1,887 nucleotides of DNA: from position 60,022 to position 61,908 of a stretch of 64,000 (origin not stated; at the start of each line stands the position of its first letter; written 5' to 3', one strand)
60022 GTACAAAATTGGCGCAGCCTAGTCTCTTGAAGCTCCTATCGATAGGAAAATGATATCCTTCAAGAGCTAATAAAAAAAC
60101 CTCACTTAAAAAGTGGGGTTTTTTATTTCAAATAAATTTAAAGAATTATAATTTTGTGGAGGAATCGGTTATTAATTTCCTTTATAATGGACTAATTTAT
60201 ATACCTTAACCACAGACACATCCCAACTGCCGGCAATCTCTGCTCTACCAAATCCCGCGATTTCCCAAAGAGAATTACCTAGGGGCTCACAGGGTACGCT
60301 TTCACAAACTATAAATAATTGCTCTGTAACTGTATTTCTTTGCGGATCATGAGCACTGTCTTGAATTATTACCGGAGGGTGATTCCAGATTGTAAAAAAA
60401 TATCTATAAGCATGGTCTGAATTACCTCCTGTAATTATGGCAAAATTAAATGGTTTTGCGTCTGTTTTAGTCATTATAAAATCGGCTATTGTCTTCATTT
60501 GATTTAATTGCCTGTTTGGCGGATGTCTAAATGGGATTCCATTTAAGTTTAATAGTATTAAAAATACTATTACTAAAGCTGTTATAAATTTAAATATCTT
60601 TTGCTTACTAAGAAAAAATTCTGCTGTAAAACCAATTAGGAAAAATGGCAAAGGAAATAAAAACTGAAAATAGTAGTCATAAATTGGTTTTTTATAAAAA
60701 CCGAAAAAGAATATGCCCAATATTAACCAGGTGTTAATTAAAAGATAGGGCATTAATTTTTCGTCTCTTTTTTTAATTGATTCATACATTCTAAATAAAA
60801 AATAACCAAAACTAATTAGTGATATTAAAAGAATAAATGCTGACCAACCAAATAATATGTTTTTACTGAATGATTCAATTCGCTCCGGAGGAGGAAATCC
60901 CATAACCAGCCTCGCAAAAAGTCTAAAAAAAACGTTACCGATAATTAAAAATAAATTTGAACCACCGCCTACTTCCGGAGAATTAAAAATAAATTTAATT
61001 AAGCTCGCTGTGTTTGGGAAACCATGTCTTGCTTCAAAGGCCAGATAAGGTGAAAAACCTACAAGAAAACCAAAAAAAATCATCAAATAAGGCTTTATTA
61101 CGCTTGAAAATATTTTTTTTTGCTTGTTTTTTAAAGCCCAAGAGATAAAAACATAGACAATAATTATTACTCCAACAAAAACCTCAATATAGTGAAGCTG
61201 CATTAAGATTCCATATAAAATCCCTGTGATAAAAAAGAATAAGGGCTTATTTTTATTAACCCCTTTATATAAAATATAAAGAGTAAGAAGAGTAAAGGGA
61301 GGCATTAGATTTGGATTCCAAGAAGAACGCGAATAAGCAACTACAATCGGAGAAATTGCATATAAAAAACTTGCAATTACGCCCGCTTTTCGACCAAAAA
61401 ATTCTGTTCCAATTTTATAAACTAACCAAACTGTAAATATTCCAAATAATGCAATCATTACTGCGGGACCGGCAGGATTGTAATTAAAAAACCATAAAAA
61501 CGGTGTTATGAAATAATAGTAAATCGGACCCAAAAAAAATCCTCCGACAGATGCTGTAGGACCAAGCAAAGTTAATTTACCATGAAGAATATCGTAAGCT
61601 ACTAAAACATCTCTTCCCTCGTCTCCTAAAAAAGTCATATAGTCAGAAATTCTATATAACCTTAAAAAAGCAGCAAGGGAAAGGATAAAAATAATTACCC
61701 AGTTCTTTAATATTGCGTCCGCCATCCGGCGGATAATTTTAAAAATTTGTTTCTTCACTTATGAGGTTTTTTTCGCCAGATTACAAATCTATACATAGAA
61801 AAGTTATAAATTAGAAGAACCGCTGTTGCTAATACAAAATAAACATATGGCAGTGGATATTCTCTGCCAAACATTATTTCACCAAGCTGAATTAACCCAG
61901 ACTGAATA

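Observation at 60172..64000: Compact Arn/Gtr-like three-step module: sugar-nucleotide enzyme, GtrB-GtrA fusion, GT-C transferase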

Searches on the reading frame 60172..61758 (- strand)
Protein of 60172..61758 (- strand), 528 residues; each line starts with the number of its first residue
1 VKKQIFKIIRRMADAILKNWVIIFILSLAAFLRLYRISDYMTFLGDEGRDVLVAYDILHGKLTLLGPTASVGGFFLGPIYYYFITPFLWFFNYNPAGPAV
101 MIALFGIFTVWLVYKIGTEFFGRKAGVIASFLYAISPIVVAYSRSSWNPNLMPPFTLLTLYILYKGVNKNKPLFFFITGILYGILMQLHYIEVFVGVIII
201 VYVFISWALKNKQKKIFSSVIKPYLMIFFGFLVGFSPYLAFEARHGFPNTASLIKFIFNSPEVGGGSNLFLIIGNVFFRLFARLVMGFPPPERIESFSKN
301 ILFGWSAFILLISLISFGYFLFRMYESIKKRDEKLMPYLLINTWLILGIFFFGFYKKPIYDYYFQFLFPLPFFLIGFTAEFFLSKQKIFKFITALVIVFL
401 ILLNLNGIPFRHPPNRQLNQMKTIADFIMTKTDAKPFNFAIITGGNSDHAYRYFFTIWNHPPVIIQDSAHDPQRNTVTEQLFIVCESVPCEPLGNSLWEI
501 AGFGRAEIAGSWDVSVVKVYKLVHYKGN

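Call 4: search_protein_families(library=pfam, proteins=[window:60172-61758:-], max_evalue=0.01)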
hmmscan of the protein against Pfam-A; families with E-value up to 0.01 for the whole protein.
window:60172-61758:- (528 aa): 1 family
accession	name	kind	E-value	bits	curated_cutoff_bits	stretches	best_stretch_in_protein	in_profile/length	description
PF13231.12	PMT_2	-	9.9e-16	58.8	26.1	1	78-239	4-158/160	Dolichyl-phosphate-mannose-protein mannosyltransferase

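Call 5: search_protein_families(library=ncbifam, proteins=[window:60172-61758:-], max_evalue=0.01)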
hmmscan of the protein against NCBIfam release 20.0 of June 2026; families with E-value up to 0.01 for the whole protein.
window:60172-61758:- (528 aa): 1 family
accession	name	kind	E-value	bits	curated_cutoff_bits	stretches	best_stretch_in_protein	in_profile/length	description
TIGR03663.1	TIGR03663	subfamily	5.4e-05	22.4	126.25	1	21-202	3-181/435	flippase activity-associated protein Agl23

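Call 9: search_solved_structures(query=window:60172-61758:-, max_evalue=1, show_alignments=1)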
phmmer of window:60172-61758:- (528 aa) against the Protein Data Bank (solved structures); distinct sequences matched with E-value up to 1: 2.
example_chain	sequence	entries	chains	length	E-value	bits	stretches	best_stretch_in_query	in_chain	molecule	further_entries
2cf2_C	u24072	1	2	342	0.51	12.1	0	72-115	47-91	FATTY ACID SYNTHASE, DH DOMAIN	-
6b7j_A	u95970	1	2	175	0.87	11.4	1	61-116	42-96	3-hydroxydecanoyl-[acyl-carrier-protein] dehydratase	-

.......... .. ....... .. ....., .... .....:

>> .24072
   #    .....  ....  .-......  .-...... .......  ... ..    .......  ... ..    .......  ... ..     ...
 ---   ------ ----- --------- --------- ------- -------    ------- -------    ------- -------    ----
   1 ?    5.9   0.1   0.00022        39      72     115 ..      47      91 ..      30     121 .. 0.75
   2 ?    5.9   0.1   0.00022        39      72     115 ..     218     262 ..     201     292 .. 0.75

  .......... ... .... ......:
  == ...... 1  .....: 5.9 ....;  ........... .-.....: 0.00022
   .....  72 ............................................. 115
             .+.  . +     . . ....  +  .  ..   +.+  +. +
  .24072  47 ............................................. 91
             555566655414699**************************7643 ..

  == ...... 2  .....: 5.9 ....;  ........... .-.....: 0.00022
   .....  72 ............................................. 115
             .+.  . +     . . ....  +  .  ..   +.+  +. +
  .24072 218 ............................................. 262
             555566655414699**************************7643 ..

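Call 43: find_homologous_proteins(query=window:60172-61758:-, max_evalue=1e-10)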
Query window:60172-61758:- (528 aa): 4054 proteins with E <= 1e-10 among 8000 candidates; the best 120 are listed.
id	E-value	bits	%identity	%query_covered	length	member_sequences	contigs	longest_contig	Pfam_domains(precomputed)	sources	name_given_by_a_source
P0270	0.0e+0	1160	100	98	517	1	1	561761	PF13231.13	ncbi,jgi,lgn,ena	-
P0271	7.9e-246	835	70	98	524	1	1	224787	PF13231.13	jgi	jgi:4-amino-4-deoxy-L-arabinose transferase-like glycosyltransferase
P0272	2.9e-225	767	65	97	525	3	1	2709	PF13231.13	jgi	-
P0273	7.6e-224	763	66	98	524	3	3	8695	PF13231.13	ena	-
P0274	1.3e-220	752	64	97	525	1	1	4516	PF13231.13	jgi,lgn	jgi:4-amino-4-deoxy-L-arabinose transferase-like glycosyltransferase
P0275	5.4e-218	743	64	95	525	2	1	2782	PF13231.13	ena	-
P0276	5.6e-215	733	64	95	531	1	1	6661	PF13231.13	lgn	-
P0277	2.3e-214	731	63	95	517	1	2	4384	PF13231.13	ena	-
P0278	2.5e-211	721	61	98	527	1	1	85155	PF13231.13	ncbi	-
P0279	9.1e-209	713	61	98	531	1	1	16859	PF13231.13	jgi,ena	jgi:4-amino-4-deoxy-L-arabinose transferase-like glycosyltransferase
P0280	3.6e-208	711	61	95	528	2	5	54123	PF13231.13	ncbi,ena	-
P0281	6.7e-208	710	62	96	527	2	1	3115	PF13231.13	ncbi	-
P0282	1.0e-207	709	62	95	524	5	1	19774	PF13231.13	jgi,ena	-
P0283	2.7e-207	708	62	100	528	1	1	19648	PF13231.13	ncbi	-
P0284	1.9e-206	705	60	99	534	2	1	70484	PF13231.13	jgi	jgi:4-amino-4-deoxy-L-arabinose transferase-like glycosyltransferase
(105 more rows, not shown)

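Call 56: predict_structure(alignment_id=A3)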
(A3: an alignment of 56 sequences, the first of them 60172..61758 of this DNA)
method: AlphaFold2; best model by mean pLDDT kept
length: 528 residues; sequences in the alignment: 56
mean_pLDDT: 85.1   pTM: 0.85
mean pLDDT of the five models: 85.1, 84.9, 81.4, 80.3, 80.1
residues with pLDDT >= 90: 250; 70-90: 206; 50-70: 61; < 50: 11
segments of 3 or more residues with pLDDT < 50: 69-73
pLDDT, mean of each block of 10 residues (from residue 1): 90 92 96 77 60 75 52 56 86 82 92 98 98 91 67 94 97 98 90 94 95 81 97 91 77 80 80 91 89 88 95 98 97 96 95 75 84 98 97 97 82 64 84 88 63 76 83 89 80 63 84 86 83
secondary structure, 60 per line:
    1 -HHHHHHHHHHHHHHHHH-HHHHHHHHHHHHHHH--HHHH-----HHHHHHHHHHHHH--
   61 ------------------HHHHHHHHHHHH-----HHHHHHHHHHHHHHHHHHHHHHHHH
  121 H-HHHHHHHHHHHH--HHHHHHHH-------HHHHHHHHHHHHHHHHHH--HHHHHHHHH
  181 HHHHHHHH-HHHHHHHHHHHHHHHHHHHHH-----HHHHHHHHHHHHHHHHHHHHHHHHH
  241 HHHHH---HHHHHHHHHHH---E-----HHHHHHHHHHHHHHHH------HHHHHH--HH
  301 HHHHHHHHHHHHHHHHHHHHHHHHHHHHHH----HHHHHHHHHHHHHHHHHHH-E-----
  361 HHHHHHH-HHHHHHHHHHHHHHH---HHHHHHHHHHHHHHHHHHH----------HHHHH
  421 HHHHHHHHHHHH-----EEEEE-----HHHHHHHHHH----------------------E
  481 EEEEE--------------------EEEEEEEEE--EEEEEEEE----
elements in order: H2-18 H20-34 H37-40 H46-58 H79-90 H96-121 H123-134 H137-144 H152-169 H172-188 H190-210 H216-245 H249-259 H269-284 H291-296 H299-330 H335-353 H361-367 H369-383 H387-405 H416-432 E438-442 H448-457 E480-485 E506-514 E517-524

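Call 58: fold_search(model_id=the predicted structure, library=pdb)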
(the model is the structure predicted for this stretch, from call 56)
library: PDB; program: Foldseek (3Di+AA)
matches with E <= 10: 326; with E <= 0.001: 21
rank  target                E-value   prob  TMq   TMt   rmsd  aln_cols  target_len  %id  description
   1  7e9s_A                9.5e-07  1.00  0.51  0.33  12.6       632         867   14  Archaeal oligosaccharyltransferase AglB from Archaeoglobus fulgidus in complex with an inhibitory peptide and a dolich (released 2021-09-08)
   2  9n9j_I                1.0e-06  1.00  0.55  0.43  12.2       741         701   12  Structure of a GRP94 folding intermediate engaged with a CCDC134- and FKBP11-bound secretory translocon (released 2025-11-19)
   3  3wak                  2.2e-06  1.00  0.47  0.31  15.0       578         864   15  Crystal structure of the Archaeoglobus fulgidus oligosaccharyltransferase (O29867_ARCFU) in the apo form (released 2013-10-30)
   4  5f15                  2.6e-06  1.00  0.59  0.58   8.8       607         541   12  Crystal Structure of ArnT from Cupriavidus metallidurans bound to Undecaprenyl phosphate (released 2016-02-17)
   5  8b6l_I                3.4e-06  1.00  0.53  0.42  13.2       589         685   12  Subtomogram average of the human Sec61-TRAP-OSTA-translocon (released 2022-12-07)
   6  8agc_A                3.7e-06  1.00  0.50  0.40  14.2       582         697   12  Structure of yeast oligosaccharylransferase complex with lipid-linked oligosaccharide and non-acceptor peptide bound (released 2022-12-07)
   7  6ftg_5                4.7e-06  1.00  0.51  0.44  14.5       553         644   12  Subtomogram average of OST-containing ribosome-translocon complexes from canine rough microsomal membranes (released 2018-03-21)
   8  6s7o_A                4.9e-06  1.00  0.58  0.48  11.4       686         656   12  Cryo-EM structure of human oligosaccharyltransferase complex OST-A (released 2019-12-18)
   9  8agb_A                7.7e-06  1.00  0.55  0.46  12.6       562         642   13  Structure of yeast oligosaccharylransferase complex with lipid-linked oligosaccharide bound (released 2022-12-07)
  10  9s6t_A                8.0e-06  1.00  0.56  0.60   7.5       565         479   12  Ternary cryo-EM structure of chicken ALG12 with Dol25-PP-GlcNAc2Man7, Dol25-P-Man, and Fab (released 2026-03-18)
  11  5gmy_A                8.7e-06  1.00  0.51  0.34  12.6       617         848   14  Crystal structure of the Archaeoglobus fulgidus oligosaccharyltransferase (O29867_ARCFU) tethered with an acceptor pep (released 2017-02-01)
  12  8age_A                9.0e-06  1.00  0.50  0.42  10.4       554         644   11  Structure of yeast oligosaccharylransferase complex with acceptor peptide bound (released 2022-12-07)
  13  3waj                  9.8e-06  1.00  0.52  0.36  11.4       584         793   15  Crystal structure of the Archaeoglobus fulgidus oligosaccharyltransferase (O29867_ARCFU) complex with Zn and sulfate (released 2013-10-30)
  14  6ezn_F                1.4e-05  1.00  0.55  0.46  13.6       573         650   11  Cryo-EM structure of the yeast oligosaccharyltransferase (OST) complex (released 2018-01-17)
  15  8pn9_A                1.4e-05  1.00  0.54  0.45  11.8       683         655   12  Structure of human oligosaccharyltransferase OST-A complex bound to NGI-1 (released 2024-05-08)
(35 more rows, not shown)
